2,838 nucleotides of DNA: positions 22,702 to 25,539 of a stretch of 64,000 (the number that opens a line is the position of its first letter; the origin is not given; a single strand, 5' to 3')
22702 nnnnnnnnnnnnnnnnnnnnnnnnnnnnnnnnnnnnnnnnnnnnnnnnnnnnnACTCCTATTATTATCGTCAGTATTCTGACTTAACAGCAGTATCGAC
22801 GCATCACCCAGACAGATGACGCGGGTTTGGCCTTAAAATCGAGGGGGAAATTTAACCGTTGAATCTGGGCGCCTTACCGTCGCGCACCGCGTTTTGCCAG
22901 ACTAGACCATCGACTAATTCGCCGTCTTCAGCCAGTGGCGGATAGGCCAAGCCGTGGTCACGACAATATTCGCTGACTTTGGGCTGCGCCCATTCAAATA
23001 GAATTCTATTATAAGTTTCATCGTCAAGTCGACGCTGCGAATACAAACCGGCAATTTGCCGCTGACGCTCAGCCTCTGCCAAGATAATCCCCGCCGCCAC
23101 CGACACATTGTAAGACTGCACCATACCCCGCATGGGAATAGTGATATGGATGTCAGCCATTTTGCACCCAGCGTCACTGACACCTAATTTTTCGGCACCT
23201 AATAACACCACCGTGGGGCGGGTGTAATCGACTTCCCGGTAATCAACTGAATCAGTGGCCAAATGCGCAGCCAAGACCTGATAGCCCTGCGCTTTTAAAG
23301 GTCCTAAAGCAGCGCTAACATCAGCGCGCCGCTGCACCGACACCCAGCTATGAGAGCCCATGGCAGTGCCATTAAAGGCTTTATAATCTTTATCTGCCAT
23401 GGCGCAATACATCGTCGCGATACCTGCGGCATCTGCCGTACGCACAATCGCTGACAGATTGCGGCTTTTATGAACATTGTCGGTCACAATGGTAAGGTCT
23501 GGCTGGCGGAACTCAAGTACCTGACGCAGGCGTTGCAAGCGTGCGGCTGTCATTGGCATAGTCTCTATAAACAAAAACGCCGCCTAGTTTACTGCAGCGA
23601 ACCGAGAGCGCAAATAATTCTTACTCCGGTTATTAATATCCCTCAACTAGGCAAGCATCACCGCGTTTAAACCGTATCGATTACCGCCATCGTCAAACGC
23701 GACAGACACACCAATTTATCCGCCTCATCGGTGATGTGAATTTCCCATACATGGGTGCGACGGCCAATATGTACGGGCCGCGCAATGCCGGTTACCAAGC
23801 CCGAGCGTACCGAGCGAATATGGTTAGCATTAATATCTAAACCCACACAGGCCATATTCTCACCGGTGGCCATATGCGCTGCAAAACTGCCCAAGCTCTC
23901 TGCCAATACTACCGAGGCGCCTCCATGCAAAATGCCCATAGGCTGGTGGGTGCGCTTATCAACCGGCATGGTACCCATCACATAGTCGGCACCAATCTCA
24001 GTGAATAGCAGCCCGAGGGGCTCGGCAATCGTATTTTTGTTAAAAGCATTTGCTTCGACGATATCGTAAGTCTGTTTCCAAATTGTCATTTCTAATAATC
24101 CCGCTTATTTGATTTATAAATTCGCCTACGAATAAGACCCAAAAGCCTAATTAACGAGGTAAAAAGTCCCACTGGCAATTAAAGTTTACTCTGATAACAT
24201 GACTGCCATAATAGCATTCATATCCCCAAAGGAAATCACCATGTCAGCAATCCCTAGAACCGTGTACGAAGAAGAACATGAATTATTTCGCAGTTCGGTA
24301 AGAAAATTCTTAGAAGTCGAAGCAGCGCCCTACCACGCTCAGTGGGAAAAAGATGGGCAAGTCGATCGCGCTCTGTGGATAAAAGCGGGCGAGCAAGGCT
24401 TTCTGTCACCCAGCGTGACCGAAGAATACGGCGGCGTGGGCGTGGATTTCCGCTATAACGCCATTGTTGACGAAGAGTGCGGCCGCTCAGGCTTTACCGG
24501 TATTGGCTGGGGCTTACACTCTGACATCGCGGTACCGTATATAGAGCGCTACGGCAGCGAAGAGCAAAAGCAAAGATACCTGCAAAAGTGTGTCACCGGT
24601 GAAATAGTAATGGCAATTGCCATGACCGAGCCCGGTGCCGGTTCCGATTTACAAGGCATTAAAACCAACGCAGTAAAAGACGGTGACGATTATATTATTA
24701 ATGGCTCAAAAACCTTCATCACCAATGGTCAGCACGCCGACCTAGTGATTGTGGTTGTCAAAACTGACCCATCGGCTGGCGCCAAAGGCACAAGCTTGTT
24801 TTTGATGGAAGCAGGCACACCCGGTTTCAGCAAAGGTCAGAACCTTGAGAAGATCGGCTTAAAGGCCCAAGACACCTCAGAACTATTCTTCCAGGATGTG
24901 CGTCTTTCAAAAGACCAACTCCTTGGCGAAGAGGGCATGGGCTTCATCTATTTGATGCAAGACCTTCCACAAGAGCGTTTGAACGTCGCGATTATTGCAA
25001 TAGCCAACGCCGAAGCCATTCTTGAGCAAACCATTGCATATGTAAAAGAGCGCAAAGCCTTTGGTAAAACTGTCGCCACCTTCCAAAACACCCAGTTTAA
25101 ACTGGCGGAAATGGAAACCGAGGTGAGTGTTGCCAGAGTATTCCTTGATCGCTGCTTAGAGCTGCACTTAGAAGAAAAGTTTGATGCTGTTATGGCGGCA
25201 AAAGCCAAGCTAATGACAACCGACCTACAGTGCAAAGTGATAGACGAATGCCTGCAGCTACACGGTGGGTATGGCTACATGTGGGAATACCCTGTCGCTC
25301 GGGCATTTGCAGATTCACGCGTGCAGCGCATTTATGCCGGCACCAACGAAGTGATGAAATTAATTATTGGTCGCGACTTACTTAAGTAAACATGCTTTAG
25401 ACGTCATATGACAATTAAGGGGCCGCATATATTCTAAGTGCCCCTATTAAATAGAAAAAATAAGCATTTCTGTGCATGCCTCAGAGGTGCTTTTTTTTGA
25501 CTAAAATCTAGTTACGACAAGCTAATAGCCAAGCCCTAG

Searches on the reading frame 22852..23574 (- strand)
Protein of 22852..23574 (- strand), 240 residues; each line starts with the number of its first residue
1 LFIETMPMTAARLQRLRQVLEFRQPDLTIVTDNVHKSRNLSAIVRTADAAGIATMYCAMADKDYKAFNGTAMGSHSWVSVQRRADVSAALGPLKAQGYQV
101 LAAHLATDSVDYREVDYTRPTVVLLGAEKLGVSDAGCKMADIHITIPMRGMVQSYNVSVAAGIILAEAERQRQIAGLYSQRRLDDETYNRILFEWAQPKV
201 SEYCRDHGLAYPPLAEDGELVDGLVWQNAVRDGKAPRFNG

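Call 6: search_protein_families(library=ncbifam, max_evalue=1e-10, proteins=[window:22852-23574:-])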
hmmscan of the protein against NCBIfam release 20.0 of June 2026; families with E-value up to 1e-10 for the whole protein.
window:22852-23574:- (240 aa): 4 families
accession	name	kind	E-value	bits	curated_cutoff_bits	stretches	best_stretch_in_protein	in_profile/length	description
NF008295.0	PRK11081.1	equivalog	1.4e-77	260.3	227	1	8-231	1-226/230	tRNA (guanosine(18)-2'-O)-methyltransferase TrmH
TIGR00186.1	rRNA_methyl_3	equivalog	3.3e-25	88.9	160.15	1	5-172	71-240/240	23S rRNA (guanosine(2251)-2'-O)-methyltransferase RlmB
NF008386.0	PRK11181.1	equivalog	3.3e-17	62.5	366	1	15-173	84-243/244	23S rRNA (guanosine(2251)-2'-O)-methyltransferase RlmB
NF008117.0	PRK10864.1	equivalog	5.3e-16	58.8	267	1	24-173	194-343/344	tRNA/rRNA methyltransferase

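Call 7: search_protein_families(library=pfam, max_evalue=0.00001, proteins=[window:22852-23574:-])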
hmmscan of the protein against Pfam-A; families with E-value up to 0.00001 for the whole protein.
window:22852-23574:- (240 aa): 2 families
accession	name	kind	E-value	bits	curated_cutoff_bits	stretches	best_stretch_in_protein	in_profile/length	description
PF00588.24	SpoU_methylase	-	1.8e-31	109.6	29.7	1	27-165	2-141/142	SpoU rRNA Methylase family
PF12105.13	SpoU_methylas_C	-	2.7e-22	78.7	25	1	170-221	1-52/54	SpoU, rRNA methylase, C-terminal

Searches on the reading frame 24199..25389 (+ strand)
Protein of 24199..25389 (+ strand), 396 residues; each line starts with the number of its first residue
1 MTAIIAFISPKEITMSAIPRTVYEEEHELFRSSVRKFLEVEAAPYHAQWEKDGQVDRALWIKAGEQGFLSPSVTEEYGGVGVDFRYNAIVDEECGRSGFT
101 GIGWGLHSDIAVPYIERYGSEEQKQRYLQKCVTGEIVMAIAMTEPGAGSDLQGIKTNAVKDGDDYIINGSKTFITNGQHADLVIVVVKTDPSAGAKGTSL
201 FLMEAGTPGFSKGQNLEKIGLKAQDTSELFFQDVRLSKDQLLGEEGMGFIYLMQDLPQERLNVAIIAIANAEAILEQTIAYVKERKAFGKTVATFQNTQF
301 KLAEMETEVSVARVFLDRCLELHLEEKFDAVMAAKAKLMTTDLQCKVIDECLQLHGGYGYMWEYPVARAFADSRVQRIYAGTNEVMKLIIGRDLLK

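Call 6: search_protein_families(library=ncbifam, max_evalue=1e-10, proteins=[window:24199-25389:+])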
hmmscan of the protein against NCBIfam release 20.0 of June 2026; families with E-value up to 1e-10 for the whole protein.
window:24199-25389:+ (396 aa): 21 families
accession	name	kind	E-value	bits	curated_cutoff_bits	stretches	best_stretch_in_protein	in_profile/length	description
NF042972.1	AcrlCoAredClosAcrC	equivalog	1.4e-98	330.1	640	1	23-396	5-378/378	acryloyl-CoA reductase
NF058590.1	AcCoDHFadEBacil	equivalog_domain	6.2e-81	272.7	600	1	22-396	20-412/586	acyl-CoA dehydrogenase FadE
NF045552.1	GlutCoADH_Des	equivalog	7.5e-73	245.9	470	1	24-395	6-380/387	glutaryl-CoA dehydrogenase Acd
NF043006.1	CyhCrbnylCoADH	equivalog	1e-69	235.4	650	1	24-395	5-376/380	cyclohexane-1-carbonyl-CoA dehydrogenase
NF008997.0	PRK12341.1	equivalog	2.3e-69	234.3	537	1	24-396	6-378/382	acyl-CoA dehydrogenase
TIGR03207.1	cyc_hxne_CoA_dh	equivalog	5.2e-68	229.5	575.35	1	29-393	7-370/372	cyclohexanecarboxyl-CoA dehydrogenase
NF045652.1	ProlPCPDhRedW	equivalog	7.1e-66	222.5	650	1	27-394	4-373/376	L-prolyl-[peptidyl-carrier protein] dehydrogenase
NF053553.1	prodigi_MBC_PigA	equivalog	3.7e-63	213.9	500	1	32-394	14-379/381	prodigiosin MBC biosynthesis dehydrogenase PigA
NF042439.1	SulpropCoADesulf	equivalog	1.8e-58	198.1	600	1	34-395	4-371/379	3-sulfinopropanoyl-CoA desulfinase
NF002885.1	PRK03354.1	equivalog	1e-53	182.8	540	1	24-396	6-375/378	crotonobetainyl-CoA dehydrogenase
NF052270.1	Staph_DH_FadE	equivalog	3.7e-44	151.1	600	1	107-394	109-393/400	acyl-CoA dehydrogenase FadE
NF037942.1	ac_ACP_DH_MbtN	equivalog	1e-33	116.7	700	1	90-387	62-358/376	mycobactin biosynthesis acyl-ACP dehydrogenase MbtN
TIGR03204.1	pimC_large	equivalog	1.1e-32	113.4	623.85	1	28-393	9-391/395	pimeloyl-CoA dehydrogenase large subunit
TIGR03203.1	pimD_small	equivalog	5.6e-31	108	652.7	1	49-370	32-352/378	pimeloyl-CoA dehydrogenase small subunit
NF049984.1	Rv1679_FadE16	equivalog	1.1e-24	87.3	600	1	65-392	35-363/371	Rv1679 family acyl-CoA dehydrogenase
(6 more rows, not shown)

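Call 7: search_protein_families(library=pfam, max_evalue=0.00001, proteins=[window:24199-25389:+])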
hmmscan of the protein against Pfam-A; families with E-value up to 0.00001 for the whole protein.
window:24199-25389:+ (396 aa): 5 families
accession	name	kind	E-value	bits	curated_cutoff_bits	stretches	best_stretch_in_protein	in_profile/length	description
PF00441.29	Acyl-CoA_dh_1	-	9.6e-43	146.3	22.4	1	246-394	1-149/150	Acyl-CoA dehydrogenase, C-terminal domain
PF02771.21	Acyl-CoA_dh_N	-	1.2e-32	113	22.9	1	25-135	2-113/113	Acyl-CoA dehydrogenase, N-terminal domain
PF02770.24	Acyl-CoA_dh_M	-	8.8e-27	93.6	33.3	1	139-234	1-97/97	Acyl-CoA dehydrogenase, middle domain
PF08028.16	Acyl-CoA_dh_2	-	2.2e-14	54.3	22.7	1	264-383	4-133/134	Acyl-CoA dehydrogenase, C-terminal domain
PF22924.1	ACOX_C_alpha1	-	3.3e-06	27.5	27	1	324-395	99-169/169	Acyl-CoA oxidase, C-alpha1 domain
